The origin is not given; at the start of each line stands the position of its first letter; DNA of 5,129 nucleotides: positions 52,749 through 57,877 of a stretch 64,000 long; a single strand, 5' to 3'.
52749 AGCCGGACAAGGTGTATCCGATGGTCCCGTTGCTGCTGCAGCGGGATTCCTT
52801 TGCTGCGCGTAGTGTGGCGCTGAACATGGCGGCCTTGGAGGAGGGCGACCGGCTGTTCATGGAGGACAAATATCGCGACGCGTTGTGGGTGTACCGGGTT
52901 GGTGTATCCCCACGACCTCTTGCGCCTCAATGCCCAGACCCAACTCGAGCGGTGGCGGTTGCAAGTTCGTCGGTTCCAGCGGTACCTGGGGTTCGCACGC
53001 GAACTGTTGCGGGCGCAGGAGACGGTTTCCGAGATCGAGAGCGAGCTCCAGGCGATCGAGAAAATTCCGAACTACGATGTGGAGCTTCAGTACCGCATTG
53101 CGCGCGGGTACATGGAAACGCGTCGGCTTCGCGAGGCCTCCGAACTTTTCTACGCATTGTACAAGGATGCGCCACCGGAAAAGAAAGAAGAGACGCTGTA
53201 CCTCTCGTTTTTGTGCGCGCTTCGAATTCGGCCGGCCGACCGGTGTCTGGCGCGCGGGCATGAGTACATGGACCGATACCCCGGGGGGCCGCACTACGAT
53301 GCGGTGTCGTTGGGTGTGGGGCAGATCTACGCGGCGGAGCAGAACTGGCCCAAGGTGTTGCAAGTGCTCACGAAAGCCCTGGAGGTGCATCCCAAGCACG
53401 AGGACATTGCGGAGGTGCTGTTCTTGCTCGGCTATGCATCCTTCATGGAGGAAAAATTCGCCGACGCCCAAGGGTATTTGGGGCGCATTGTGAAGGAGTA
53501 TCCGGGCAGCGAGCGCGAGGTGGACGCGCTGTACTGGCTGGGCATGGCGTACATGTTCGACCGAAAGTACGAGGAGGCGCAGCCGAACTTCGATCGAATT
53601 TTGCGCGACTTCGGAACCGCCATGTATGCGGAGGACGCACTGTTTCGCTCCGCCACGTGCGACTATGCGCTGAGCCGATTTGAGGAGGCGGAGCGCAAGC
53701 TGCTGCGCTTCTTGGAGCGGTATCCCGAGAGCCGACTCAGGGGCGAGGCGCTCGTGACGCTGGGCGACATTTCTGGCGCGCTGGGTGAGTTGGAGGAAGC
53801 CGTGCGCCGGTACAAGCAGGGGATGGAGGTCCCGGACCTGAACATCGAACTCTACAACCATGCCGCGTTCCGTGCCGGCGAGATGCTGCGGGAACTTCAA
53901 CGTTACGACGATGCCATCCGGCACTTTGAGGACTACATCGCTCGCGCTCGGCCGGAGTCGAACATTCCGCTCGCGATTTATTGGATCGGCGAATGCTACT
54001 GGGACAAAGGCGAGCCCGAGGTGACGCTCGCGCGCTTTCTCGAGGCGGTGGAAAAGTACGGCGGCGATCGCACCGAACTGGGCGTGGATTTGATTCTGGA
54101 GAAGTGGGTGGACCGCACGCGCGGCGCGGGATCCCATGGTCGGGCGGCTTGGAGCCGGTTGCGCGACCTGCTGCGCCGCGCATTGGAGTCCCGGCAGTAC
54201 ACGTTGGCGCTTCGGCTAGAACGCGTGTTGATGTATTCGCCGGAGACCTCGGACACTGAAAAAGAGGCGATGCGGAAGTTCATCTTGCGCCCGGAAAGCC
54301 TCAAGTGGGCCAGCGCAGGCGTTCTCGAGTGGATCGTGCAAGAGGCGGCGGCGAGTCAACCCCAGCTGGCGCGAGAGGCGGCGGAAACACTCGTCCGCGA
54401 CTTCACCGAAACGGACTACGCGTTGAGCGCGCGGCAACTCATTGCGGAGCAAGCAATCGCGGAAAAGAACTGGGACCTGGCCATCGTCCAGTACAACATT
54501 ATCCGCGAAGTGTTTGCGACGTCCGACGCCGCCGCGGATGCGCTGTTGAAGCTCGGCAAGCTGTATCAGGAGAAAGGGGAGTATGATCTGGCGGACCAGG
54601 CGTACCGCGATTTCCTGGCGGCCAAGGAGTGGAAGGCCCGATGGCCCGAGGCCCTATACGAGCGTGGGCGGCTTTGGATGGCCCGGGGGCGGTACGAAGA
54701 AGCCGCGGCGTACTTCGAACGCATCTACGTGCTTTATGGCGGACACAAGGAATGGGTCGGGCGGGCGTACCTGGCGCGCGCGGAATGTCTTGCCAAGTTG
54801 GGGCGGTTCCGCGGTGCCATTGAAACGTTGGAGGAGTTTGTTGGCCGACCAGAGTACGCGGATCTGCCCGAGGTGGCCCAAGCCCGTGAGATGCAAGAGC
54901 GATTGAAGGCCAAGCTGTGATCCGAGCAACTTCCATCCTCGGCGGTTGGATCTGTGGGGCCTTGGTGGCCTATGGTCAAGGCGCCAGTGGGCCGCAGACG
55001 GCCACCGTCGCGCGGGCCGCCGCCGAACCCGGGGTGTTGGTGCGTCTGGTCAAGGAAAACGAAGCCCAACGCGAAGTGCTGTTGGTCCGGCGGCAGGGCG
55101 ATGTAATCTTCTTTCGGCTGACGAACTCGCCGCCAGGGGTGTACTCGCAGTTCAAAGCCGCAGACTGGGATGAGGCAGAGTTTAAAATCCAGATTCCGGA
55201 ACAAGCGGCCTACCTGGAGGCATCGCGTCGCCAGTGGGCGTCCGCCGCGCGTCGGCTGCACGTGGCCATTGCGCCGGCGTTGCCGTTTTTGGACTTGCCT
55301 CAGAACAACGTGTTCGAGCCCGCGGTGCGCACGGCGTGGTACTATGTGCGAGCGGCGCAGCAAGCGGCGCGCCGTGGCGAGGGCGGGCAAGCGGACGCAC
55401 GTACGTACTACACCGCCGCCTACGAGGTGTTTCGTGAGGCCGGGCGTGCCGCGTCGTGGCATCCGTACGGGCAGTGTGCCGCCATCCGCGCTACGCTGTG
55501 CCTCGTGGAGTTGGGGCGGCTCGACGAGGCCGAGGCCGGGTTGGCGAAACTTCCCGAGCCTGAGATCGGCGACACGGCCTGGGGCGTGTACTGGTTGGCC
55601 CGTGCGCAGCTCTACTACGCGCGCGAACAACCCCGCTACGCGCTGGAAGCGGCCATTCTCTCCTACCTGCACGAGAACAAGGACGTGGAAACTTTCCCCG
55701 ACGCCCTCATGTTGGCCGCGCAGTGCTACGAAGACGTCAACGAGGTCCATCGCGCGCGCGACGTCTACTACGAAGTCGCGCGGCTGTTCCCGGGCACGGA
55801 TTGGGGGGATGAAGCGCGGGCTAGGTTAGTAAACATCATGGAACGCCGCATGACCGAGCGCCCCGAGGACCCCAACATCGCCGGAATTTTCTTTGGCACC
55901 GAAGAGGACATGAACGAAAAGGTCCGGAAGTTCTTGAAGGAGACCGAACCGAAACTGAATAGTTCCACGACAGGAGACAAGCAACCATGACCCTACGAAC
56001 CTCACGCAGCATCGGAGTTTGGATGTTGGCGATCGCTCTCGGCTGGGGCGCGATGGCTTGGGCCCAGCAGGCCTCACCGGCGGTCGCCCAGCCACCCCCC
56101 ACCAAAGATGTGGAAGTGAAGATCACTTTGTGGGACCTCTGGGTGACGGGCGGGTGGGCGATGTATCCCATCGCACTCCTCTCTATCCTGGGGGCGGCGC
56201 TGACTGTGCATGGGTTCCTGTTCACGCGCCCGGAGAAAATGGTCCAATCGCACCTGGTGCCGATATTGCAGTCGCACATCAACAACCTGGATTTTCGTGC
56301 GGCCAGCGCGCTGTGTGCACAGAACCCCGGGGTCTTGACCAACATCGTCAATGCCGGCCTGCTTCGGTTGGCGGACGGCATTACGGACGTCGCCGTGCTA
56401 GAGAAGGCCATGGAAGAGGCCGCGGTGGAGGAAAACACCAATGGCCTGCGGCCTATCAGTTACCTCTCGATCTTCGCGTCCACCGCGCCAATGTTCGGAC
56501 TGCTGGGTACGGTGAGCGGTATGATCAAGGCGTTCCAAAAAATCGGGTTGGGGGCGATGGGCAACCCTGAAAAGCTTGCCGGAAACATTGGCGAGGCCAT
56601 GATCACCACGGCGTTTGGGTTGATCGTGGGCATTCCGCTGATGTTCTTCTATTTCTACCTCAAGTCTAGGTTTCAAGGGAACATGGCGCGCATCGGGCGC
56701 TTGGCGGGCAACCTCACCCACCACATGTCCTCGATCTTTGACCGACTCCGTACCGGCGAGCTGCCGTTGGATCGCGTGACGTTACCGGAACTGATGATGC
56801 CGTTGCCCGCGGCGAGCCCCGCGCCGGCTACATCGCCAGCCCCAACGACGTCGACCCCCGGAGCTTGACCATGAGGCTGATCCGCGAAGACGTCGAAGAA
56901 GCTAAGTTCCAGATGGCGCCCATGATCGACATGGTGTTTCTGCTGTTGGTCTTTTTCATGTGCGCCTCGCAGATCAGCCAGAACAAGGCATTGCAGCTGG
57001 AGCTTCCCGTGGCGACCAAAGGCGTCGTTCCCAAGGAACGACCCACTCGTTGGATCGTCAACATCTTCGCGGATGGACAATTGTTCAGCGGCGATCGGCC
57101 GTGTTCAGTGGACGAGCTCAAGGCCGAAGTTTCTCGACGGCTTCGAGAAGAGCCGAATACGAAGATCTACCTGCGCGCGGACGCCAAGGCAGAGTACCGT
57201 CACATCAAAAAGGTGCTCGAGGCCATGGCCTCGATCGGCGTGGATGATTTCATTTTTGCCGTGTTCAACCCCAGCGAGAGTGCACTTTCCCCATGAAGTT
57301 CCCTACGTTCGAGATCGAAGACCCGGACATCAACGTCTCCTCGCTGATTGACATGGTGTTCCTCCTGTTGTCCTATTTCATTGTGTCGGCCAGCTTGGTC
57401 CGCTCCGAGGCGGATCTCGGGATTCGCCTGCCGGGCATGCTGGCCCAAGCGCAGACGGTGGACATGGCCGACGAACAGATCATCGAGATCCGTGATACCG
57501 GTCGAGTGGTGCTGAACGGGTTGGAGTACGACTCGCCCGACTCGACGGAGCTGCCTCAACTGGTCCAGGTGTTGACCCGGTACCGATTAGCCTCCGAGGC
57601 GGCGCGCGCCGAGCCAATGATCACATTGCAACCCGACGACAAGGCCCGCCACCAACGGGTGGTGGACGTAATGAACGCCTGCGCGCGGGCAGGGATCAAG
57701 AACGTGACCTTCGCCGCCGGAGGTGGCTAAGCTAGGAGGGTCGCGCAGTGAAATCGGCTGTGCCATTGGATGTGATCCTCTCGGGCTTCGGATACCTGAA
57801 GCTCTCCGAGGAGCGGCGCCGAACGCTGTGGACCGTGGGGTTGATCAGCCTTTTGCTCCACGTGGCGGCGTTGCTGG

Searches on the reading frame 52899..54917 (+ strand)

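Call 8: search_protein_families(library=pfam, proteins=[window:52899-54917:+], max_evalue=0.001)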
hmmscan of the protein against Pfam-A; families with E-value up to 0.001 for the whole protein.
window:52899-54917:+ (673 aa): 19 families
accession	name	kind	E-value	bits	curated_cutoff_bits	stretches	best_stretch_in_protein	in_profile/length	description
PF13174.12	TPR_6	-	9.9e-32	107.8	26.3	0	246-278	1-33/33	Tetratricopeptide repeat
PF07719.23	TPR_2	-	5.8e-29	98.2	27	1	583-613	1-31/34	Tetratricopeptide repeat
PF13424.12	TPR_12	-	1.8e-26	92.6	30.1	2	586-646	6-70/77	Tetratricopeptide repeat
PF13432.12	TPR_16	-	1.4e-21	77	32.7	2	550-613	1-61/65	Tetratricopeptide repeat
PF14559.12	TPR_19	-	7.4e-19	68.3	25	1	594-646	2-50/68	Tetratricopeptide repeat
PF00515.34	TPR_1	-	2.5e-18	65.5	27.8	0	583-608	1-26/34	Tetratricopeptide repeat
PF13428.12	TPR_14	-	1.4e-16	59.8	23.5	0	622-649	2-29/44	Tetratricopeptide repeat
PF13181.12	TPR_8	-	4.7e-16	58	25.7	0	546-573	1-28/34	Tetratricopeptide repeat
PF13525.12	YfiO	-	1.4e-12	48.2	25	1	146-334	17-172/203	Outer membrane lipoprotein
PF12895.13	ANAPC3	-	1.6e-08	35.2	27.2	0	583-646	23-81/82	Anaphase-promoting complex, cyclosome, subunit 3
PF13431.12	TPR_17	-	5.8e-08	32.9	24.4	0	208-228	13-33/34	Tetratricopeptide repeat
PF09976.15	TPR_21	-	6.4e-08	33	25.5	1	479-607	46-170/193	Tetratricopeptide repeat-like domain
PF13414.12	TPR_11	-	1.1e-07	31.9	26.8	0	293-311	5-23/42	TPR repeat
PF13176.12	TPR_7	-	1.1e-06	28.7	27.9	0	548-579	1-32/36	Tetratricopeptide repeat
PF13371.12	TPR_9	-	1.4e-06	28.6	35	0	626-669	34-72/73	Tetratricopeptide repeat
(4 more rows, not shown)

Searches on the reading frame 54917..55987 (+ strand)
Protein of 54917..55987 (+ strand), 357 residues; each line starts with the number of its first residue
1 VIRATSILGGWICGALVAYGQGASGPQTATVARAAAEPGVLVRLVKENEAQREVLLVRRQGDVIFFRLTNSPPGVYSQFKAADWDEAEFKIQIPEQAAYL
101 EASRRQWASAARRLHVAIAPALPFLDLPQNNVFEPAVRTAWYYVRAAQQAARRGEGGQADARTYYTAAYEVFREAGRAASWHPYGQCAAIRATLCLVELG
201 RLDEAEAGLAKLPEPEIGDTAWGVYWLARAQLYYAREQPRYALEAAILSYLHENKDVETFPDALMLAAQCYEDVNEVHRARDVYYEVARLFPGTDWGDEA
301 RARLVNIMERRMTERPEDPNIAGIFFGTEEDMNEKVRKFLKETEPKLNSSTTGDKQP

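Call 8: search_protein_families(library=pfam, proteins=[window:54917-55987:+], max_evalue=0.001)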
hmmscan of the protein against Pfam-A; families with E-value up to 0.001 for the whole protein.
window:54917-55987:+ (357 aa): 2 families
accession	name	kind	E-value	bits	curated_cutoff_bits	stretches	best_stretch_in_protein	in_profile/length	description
PF12895.13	ANAPC3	-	1.1e-05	26.1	27.2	0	224-284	26-79/82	Anaphase-promoting complex, cyclosome, subunit 3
PF14559.12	TPR_19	-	0.00015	22.4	25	1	165-216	7-55/68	Tetratricopeptide repeat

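Call 77: search_protein_families(library=padloc, proteins=[window:54917-55987:+], max_evalue=0.01)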
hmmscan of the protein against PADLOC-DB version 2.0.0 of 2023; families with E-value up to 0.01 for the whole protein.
window:54917-55987:+ (357 aa): 0 families

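Call 78: search_protein_families(library=ncbifam, proteins=[window:54917-55987:+], max_evalue=0.01)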
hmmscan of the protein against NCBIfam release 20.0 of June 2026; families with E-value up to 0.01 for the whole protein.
window:54917-55987:+ (357 aa): 1 family
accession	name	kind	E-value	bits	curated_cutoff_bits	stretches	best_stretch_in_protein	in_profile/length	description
TIGR02795.1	tol_pal_ybgF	equivalog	1e-06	29.3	90.1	1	225-304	43-119/119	tol-pal system protein YbgF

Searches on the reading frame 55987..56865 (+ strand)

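Call 8: search_protein_families(library=pfam, proteins=[window:55987-56865:+], max_evalue=0.001)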
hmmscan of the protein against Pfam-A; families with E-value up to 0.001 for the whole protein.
window:55987-56865:+ (293 aa): 1 family
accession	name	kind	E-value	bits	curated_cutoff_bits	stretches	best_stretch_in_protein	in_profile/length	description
PF01618.21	MotA_ExbB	-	8e-28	97.2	22.9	1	117-235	6-124/127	MotA/TolQ/ExbB proton channel family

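Call 77: search_protein_families(library=padloc, proteins=[window:55987-56865:+], max_evalue=0.01)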
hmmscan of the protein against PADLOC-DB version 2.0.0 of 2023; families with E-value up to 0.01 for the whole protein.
window:55987-56865:+ (293 aa): 0 families

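Call 78: search_protein_families(library=ncbifam, proteins=[window:55987-56865:+], max_evalue=0.01)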
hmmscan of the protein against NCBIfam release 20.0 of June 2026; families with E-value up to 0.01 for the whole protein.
window:55987-56865:+ (293 aa): 11 families
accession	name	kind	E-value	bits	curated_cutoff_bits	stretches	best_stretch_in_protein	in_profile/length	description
TIGR02796.1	tolQ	equivalog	1e-16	61.3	221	1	138-244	104-211/216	protein TolQ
TIGR02805.1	exbB2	equivalog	7.6e-11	42.3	135.35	1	156-229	54-127/138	TonB-system energizer ExbB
TIGR02797.1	exbB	equivalog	1.9e-10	40.9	206.2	1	143-245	105-207/211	tonB-system energizer ExbB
NF007722.0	PRK10414.1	equivalog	9.7e-09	35.1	402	1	155-243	128-216/244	tol-pal system-associated acyl-CoA thioesterase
NF008066.0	PRK10801.1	equivalog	1.9e-08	34.1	403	1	155-229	125-199/230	Tol-Pal system protein TolQ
TIGR03818.1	MotA1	equivalog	2.9e-06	26.6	303.8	1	125-214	130-215/282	flagellar motor stator protein MotA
NF005997.1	PRK08124.1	equivalog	6.3e-06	25.3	340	1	117-216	105-198/259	flagellar motor stator protein MotA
NF006284.1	PRK08456.1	equivalog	3.1e-05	23.3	380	1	120-215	107-196/252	flagellar motor stator protein MotA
NF005383.1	PRK06926.1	equivalog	0.00082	18.5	394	1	116-215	108-201/271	flagellar motor protein MotP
NF006527.0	PRK08990.1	equivalog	0.0062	15.9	341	1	119-215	103-193/254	flagellar motor protein PomA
NF006583.0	PRK09109.1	equivalog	0.0062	15.7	237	1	119-214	106-195/246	flagellar motor protein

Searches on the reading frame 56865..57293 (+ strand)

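Call 8: search_protein_families(library=pfam, proteins=[window:56865-57293:+], max_evalue=0.001)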
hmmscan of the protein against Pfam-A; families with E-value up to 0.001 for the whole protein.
window:56865-57293:+ (143 aa): 1 family
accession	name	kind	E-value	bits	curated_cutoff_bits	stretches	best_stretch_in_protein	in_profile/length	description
PF02472.21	ExbD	-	3e-27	95.6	25.4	1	11-133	4-125/128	Biopolymer transport protein ExbD/TolR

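Call 77: search_protein_families(library=padloc, proteins=[window:56865-57293:+], max_evalue=0.01)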
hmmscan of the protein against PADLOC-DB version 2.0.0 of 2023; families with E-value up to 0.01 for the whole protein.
window:56865-57293:+ (143 aa): 0 families

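Call 78: search_protein_families(library=ncbifam, proteins=[window:56865-57293:+], max_evalue=0.01)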
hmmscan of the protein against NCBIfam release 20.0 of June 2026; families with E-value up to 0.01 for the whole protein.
window:56865-57293:+ (143 aa): 5 families
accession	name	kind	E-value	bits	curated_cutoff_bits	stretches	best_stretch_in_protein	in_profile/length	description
TIGR02801.1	tolR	equivalog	2.2e-14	54.2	127.3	1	16-127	6-122/129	protein TolR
NF008429.0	PRK11267.1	equivalog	2.2e-14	53.7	216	1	7-125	10-126/141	TonB system transport protein ExbD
TIGR02803.1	ExbD_1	equivalog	4.1e-12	46.3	152.95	1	16-125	5-112/122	TonB system transport protein ExbD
TIGR02804.1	ExbD_2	equivalog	2.1e-09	37.8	123.45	1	16-123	5-109/121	TonB system transport protein ExbD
NF008248.0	PRK11024.1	equivalog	2e-05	24.7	162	1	13-127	14-133/142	colicin uptake protein TolR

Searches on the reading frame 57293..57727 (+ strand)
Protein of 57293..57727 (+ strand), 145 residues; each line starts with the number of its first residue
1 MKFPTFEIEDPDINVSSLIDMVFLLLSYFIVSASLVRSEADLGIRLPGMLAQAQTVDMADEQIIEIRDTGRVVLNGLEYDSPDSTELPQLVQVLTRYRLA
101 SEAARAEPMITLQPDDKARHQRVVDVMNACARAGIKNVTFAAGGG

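Call 8: search_protein_families(library=pfam, proteins=[window:57293-57727:+], max_evalue=0.001)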
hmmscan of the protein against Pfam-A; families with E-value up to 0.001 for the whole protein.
window:57293-57727:+ (145 aa): 1 family
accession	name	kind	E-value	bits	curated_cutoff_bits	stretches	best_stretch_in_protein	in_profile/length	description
PF02472.21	ExbD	-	5.1e-19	69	25.4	1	10-141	5-124/128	Biopolymer transport protein ExbD/TolR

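Call 77: search_protein_families(library=padloc, proteins=[window:57293-57727:+], max_evalue=0.01)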
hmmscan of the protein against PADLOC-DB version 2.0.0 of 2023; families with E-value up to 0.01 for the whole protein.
window:57293-57727:+ (145 aa): 0 families

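Call 78: search_protein_families(library=ncbifam, proteins=[window:57293-57727:+], max_evalue=0.01)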
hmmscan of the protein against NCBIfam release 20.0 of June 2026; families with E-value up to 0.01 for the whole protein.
window:57293-57727:+ (145 aa): 4 families
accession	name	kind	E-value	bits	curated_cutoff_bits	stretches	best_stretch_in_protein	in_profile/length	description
TIGR02801.1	tolR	equivalog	1.4e-12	48.4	127.3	1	11-140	3-126/129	protein TolR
TIGR02803.1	ExbD_1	equivalog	0.00025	21.2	152.95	1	12-138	3-116/122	TonB system transport protein ExbD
NF008429.0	PRK11267.1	equivalog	0.00035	20.6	216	1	9-136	14-128/141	TonB system transport protein ExbD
NF008248.0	PRK11024.1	equivalog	0.00096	19.3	162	1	12-139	15-136/142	colicin uptake protein TolR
